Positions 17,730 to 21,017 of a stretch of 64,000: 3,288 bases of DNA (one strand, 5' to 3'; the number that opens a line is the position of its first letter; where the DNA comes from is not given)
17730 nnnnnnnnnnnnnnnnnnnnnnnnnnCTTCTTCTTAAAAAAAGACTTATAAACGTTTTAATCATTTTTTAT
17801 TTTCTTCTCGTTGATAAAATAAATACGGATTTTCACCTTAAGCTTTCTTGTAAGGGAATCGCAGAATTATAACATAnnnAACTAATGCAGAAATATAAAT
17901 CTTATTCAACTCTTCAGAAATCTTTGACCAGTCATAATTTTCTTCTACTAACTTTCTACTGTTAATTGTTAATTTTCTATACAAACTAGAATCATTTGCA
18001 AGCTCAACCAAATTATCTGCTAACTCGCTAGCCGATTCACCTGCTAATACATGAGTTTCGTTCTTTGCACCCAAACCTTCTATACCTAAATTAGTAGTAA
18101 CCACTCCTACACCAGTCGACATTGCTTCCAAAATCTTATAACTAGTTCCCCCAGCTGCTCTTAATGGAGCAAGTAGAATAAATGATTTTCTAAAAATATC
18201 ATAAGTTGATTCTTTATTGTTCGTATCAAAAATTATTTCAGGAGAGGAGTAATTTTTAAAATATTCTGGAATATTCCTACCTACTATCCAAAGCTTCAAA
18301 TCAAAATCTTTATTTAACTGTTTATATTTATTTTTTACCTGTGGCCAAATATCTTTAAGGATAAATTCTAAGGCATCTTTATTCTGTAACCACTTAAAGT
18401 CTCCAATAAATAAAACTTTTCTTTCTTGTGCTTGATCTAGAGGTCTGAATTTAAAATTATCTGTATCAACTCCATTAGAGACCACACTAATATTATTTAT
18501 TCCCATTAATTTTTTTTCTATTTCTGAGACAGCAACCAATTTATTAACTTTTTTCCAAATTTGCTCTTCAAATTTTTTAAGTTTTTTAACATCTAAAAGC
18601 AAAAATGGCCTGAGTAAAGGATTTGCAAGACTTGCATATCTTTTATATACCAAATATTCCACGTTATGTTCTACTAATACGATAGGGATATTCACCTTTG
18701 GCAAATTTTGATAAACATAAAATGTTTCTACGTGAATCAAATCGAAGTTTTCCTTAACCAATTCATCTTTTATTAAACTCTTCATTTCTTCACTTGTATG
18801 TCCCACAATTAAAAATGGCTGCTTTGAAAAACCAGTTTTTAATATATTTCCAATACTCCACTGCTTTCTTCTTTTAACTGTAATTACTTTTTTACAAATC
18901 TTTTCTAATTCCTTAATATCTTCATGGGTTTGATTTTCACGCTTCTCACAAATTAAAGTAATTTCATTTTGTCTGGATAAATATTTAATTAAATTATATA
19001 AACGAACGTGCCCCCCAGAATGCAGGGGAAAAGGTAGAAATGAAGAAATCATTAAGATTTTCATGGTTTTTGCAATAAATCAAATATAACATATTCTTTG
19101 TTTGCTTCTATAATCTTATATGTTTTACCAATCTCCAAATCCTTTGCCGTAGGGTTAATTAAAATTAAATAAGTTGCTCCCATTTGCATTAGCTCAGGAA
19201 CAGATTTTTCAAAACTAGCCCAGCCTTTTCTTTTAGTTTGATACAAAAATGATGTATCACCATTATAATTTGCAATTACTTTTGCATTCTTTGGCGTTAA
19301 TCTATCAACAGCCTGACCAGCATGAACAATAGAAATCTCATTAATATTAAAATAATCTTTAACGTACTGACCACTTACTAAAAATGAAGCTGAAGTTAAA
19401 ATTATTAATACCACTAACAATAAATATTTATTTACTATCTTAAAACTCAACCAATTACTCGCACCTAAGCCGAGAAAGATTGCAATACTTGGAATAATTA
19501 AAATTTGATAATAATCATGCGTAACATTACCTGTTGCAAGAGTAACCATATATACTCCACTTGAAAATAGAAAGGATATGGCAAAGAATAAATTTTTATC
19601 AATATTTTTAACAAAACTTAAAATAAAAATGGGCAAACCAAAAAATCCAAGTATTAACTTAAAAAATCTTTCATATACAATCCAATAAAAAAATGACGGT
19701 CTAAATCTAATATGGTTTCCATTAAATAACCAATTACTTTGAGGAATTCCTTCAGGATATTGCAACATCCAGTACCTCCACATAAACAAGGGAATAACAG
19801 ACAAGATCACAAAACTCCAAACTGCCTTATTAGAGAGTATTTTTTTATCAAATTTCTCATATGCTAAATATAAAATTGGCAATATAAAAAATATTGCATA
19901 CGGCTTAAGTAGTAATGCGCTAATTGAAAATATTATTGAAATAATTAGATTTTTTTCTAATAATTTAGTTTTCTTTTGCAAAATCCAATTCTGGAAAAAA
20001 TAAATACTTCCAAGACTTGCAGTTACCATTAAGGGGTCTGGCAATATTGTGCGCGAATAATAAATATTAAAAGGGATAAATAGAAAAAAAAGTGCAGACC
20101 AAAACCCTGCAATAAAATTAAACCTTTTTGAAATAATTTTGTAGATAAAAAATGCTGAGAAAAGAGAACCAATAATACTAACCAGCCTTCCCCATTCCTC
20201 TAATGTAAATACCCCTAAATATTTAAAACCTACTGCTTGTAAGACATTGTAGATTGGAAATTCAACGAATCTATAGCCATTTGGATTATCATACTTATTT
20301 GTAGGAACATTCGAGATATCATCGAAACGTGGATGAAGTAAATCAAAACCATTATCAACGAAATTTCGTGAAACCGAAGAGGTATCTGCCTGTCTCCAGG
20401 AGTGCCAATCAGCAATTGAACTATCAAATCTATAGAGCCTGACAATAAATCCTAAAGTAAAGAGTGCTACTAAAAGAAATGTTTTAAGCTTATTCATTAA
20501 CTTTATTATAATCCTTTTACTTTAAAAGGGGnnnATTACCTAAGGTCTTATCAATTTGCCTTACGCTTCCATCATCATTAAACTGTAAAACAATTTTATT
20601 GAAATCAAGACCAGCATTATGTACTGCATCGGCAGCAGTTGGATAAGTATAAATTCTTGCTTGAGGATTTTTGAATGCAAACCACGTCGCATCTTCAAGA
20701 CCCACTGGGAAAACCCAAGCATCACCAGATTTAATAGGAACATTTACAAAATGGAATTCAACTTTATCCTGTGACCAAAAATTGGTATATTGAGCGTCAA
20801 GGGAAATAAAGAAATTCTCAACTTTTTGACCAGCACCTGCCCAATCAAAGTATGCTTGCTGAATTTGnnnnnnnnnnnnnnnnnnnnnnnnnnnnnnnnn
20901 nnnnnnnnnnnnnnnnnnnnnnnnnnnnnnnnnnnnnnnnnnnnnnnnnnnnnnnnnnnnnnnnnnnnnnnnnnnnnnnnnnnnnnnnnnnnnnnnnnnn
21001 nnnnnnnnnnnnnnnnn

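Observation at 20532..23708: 1058-aa fusion of a Wzy/O-antigen-ligase-like domain with a second GT-C-like bundle and a soluble C-terminal domain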

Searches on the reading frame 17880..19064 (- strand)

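Call 15: search_protein_families(library=pfam, proteins=[window:17880-19064:-], max_evalue=0.01)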
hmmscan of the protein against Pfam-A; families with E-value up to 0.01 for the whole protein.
window:17880-19064:- (395 aa): 3 families
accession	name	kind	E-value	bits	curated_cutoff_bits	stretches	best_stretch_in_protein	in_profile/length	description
PF13692.12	Glyco_trans_1_4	-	1.4e-17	64.7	27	1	215-358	2-142/142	Glycosyl transferases group 1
PF13439.12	Glyco_transf_4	-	8.4e-12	45.9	28.5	1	17-202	3-169/170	Glycosyltransferase Family 4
PF00534.26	Glycos_transf_1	-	2.6e-05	24.3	26.4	1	212-371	13-171/172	Glycosyl transferases group 1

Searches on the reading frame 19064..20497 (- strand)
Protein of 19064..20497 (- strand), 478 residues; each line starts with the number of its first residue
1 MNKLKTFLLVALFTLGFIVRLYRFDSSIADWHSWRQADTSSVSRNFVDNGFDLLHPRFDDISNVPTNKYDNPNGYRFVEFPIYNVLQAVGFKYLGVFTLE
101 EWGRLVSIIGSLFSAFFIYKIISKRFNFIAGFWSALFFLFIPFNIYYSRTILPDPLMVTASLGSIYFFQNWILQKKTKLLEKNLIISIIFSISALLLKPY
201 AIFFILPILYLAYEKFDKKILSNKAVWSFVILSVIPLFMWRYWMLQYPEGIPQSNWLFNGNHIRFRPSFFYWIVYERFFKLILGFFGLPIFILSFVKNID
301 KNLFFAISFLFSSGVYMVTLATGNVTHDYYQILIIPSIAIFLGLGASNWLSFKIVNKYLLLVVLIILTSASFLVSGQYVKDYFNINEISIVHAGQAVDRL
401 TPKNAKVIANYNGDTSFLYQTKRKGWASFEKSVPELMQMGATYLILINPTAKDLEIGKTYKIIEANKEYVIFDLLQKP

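Call 15: search_protein_families(library=pfam, proteins=[window:19064-20497:-], max_evalue=0.01)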
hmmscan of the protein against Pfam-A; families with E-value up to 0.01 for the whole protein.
window:19064-20497:- (478 aa): 3 families
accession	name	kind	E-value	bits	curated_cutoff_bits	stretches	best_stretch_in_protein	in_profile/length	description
PF13231.12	PMT_2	-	5.2e-09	36.9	26.1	1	100-243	21-160/160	Dolichyl-phosphate-mannose-protein mannosyltransferase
PF02366.24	PMT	-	0.00015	21.8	22.7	1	104-212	86-196/245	Dolichyl-phosphate-mannose-protein mannosyltransferase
PF03901.23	Glyco_transf_22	-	0.00035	20.3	23.8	1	104-236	84-218/414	Alg9-like mannosyltransferase family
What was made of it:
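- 19061..20497 (-): Obligate downstream partner gene: a 478-aa PMT_2-type GT-C. Pfam PMT_2, E 5e-9 (call 15).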

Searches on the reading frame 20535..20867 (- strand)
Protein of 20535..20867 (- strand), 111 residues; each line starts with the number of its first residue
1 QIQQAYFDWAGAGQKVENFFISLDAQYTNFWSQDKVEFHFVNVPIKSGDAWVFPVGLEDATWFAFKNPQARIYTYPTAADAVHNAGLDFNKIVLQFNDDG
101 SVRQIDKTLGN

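Call 74: search_solved_structures(query=A7, max_evalue=10)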
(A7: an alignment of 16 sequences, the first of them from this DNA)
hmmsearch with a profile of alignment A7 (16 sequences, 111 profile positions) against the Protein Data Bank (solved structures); distinct sequences matched with E-value up to 10: 3.
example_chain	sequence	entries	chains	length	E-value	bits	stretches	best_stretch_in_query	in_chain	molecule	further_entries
4j75_A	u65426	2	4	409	0.26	14.5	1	32-104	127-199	Tryptophanyl-tRNA synthetase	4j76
4jfa_A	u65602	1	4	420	0.26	14.5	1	32-104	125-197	Tryptophan--tRNA ligase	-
4lba_A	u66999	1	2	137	0.66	13.2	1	9-56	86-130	conjugative transposon lipoprotein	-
